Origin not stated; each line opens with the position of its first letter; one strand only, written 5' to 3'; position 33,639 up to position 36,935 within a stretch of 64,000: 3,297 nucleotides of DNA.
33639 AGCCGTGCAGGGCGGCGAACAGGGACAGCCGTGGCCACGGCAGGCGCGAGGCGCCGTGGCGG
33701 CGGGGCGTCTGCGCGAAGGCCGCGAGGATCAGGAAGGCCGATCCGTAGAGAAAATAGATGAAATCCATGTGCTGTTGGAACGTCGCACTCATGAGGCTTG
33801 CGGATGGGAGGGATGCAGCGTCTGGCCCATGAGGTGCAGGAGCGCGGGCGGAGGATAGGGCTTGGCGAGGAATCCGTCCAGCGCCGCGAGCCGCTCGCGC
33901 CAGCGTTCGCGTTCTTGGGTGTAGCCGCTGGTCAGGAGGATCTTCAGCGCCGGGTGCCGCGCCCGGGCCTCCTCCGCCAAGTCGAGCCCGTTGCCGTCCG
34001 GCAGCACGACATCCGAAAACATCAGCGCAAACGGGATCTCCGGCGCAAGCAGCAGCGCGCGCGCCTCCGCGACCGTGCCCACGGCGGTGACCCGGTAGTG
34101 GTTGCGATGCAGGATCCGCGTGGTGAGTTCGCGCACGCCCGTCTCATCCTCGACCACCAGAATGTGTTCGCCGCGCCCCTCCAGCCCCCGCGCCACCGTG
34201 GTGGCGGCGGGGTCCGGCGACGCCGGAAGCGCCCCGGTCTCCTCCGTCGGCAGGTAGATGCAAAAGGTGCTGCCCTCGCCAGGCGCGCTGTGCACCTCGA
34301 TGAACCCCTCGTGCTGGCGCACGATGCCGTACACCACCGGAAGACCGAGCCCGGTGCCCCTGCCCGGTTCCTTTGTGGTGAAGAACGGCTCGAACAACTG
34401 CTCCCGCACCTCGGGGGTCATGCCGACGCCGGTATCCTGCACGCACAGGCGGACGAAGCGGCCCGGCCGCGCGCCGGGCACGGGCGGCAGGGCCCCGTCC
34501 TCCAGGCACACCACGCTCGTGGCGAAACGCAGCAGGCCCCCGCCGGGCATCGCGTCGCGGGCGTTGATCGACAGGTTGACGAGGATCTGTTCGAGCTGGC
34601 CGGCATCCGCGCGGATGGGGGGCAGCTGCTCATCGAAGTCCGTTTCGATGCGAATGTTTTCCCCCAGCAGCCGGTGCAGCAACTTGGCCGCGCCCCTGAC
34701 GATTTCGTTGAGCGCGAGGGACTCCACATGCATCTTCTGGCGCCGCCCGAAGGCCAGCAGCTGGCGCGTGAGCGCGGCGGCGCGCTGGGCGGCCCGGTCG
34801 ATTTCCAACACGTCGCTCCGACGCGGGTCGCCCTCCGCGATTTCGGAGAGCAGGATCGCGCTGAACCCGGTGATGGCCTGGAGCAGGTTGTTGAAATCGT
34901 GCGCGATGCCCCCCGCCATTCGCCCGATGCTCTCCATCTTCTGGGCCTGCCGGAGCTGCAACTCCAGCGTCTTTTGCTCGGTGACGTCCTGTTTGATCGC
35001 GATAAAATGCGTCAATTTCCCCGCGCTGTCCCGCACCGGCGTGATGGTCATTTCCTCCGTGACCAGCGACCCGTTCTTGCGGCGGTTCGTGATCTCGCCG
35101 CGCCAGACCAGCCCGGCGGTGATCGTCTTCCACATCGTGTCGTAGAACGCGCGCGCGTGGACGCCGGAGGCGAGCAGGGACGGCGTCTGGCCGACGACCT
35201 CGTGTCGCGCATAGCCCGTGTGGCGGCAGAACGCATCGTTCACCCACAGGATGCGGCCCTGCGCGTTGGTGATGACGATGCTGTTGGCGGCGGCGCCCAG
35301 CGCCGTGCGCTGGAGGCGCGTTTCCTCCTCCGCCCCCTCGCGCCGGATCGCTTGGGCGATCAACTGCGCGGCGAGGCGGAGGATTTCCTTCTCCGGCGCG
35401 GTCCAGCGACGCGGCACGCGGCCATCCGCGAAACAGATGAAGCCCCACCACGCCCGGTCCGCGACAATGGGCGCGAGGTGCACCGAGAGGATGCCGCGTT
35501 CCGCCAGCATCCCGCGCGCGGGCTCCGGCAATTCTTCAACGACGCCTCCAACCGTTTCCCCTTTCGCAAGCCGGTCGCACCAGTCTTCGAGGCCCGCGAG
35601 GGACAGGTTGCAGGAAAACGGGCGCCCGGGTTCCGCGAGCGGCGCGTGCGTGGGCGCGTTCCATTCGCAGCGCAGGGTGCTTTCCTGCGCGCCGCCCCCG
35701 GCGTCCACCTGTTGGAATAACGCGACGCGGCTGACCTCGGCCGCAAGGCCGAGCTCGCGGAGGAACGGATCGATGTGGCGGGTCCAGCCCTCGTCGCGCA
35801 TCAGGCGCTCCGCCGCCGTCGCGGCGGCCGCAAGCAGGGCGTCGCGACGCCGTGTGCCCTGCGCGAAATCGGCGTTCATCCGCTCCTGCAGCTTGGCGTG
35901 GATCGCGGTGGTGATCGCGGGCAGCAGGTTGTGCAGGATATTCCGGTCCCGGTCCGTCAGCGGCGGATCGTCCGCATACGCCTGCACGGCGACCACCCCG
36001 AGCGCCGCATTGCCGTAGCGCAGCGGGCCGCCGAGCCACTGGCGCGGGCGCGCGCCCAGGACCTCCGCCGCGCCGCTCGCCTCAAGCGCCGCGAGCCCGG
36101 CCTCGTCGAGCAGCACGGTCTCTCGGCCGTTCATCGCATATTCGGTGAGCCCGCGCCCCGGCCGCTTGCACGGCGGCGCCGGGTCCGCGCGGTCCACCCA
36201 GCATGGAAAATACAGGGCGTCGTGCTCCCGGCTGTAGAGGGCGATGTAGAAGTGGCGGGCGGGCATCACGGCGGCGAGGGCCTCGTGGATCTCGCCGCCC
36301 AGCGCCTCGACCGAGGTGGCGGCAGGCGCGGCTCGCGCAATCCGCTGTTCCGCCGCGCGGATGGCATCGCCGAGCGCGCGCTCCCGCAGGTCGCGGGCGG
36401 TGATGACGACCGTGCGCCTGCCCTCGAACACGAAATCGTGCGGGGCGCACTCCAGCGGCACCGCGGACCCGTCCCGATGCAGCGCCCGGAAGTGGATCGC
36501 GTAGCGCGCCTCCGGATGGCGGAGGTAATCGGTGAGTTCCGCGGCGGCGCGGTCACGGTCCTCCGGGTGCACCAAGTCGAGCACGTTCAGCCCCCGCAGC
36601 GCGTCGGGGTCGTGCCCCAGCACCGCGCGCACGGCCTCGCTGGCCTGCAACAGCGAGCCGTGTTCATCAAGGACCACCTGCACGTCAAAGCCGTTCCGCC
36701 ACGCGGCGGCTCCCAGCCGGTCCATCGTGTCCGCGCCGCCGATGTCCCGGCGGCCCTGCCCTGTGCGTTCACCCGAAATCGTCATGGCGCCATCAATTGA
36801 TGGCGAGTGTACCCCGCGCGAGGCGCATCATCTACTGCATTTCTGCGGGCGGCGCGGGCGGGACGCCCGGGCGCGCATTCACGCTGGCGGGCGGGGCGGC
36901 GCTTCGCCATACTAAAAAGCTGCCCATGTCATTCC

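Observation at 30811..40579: Cluster of three large hybrid histidine kinases with an adjacent orphan PstS-like binding protein and no cognate response regulator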

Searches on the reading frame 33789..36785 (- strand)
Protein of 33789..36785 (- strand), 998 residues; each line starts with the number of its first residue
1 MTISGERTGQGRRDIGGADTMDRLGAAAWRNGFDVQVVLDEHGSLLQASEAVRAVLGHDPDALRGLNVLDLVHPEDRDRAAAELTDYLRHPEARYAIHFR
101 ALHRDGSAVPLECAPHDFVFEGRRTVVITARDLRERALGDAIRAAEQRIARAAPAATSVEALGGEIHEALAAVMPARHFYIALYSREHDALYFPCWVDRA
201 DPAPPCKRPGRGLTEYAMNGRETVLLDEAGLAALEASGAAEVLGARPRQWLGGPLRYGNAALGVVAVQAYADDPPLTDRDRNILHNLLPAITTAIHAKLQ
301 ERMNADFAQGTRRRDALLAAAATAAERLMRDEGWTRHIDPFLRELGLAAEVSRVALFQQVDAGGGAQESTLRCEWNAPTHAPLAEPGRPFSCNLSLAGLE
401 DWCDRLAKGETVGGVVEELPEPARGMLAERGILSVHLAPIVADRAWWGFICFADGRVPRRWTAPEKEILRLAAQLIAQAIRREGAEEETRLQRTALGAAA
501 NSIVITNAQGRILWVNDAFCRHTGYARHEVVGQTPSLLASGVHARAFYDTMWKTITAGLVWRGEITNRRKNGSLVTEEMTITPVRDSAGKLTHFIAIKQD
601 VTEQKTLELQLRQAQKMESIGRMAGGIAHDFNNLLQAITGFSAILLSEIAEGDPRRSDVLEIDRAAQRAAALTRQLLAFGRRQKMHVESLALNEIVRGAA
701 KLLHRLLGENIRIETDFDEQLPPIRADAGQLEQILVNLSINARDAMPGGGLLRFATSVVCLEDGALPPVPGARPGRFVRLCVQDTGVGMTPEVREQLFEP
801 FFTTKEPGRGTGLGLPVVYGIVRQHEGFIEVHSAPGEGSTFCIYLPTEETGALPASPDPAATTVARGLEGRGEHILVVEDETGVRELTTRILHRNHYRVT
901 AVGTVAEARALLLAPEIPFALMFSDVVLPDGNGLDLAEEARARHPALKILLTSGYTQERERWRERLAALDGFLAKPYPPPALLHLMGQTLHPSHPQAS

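Call 3: search_protein_families(library=pfam, proteins=[window:33789-36785:-], max_evalue=0.01)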
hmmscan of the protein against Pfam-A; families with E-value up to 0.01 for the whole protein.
window:33789-36785:- (998 aa): 9 families
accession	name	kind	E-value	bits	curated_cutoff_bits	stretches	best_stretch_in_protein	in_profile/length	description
PF13426.13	PAS_9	-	2.3e-25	89.3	27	2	501-603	2-103/103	PAS domain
PF00989.32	PAS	-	9.5e-25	87.3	22.6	2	495-601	6-113/113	PAS fold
PF08447.18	PAS_3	-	6e-22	78.2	25.6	2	47-112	3-69/89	PAS fold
PF02518.31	HATPase_c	-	2.6e-20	73.4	26.4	1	727-848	2-110/111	Histidine kinase-, DNA gyrase B-, and HSP90-like ATPase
PF08448.16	PAS_4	-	2.5e-18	66.7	23.1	2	503-605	8-109/110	PAS fold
PF00072.30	Response_reg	-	3.7e-14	53.3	30.2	1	875-984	1-108/111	Response regulator receiver domain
PF01590.32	GAF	-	1.7e-11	45.2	22.4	1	340-480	8-133/133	GAF domain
PF13188.13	PAS_8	-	1.1e-07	32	21.8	1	492-534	3-42/65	PAS domain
PF00512.31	HisKA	-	7.8e-07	29.5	26.9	1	621-683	3-64/66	His Kinase A (phospho-acceptor) domain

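Call 11: search_protein_families(library=ncbifam, proteins=[window:33789-36785:-], max_evalue=0.001)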
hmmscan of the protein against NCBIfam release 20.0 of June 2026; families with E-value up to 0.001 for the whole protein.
window:33789-36785:- (998 aa): 110 families (the best 25 are shown)
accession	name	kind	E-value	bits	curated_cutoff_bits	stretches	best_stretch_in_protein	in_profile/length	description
NF046020.1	HisKinCckABruc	equivalog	2e-114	383.3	1000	1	581-977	439-854/868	cell cycle histidine kinase CckA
NF010076.0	PRK13557.1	subfamily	3.4e-111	372.3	631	1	511-981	54-524/540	histidine kinase famiy protein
NF046026.1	HisKinCckACaul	equivalog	3.8e-94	316.1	1000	1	598-957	280-643/678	cell cycle histidine kinase CckA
NF010411.0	PRK13837.1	equivalog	8.9e-77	258.8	647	1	584-923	414-748/828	two-component system VirA-like sensor kinase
NF052574.1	HisKinEspCMyxo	equivalog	1.3e-71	241.9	1200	1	474-987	268-780/785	serine histidine kinase EspC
NF052573.1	HisKinEspAMyxo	equivalog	4.7e-61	206.8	1400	1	481-945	245-703/755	serine histidine kinase EspA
NF008468.0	PRK11360.1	equivalog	3.8e-60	203.9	646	1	491-850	269-611/616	two-component system sensor histidine kinase AtoS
TIGR02938.1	nifL_nitrog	equivalog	4.4e-47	160.7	242.45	2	491-617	5-131/494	nitrogen fixation negative regulator NifL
NF047466.1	hybrid_RR_LvrB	exception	9.9e-39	133.6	500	1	599-847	131-376/377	hybrid histidine kinase/response regulator LvrB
NF007688.0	PRK10364.1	equivalog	4.3e-37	127.9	479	1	588-848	209-452/460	two-component system sensor histidine kinase ZraS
TIGR00229.1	sensory_box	domain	3.4e-35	120.9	22.9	2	487-610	3-125/126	PAS domain S-box protein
NF045675.1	PhdiestaseDibA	equivalog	6.2e-32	110.7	980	1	477-617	66-205/623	phosphodiesterase DibA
TIGR02956.1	TMAO_torS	equivalog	1.3e-30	106.3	676.5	1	686-993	533-823/967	TMAO reductase system sensor histidine kinase/response regulator TorS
NF041777.1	sens_FixL_Rhizob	equivalog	1.3e-29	103.2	850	1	492-848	125-482/485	sensor protein FixL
NF046044.1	PnpS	equivalog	2.6e-29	102.5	400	1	467-846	35-390/390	two-component system histidine kinase PnpS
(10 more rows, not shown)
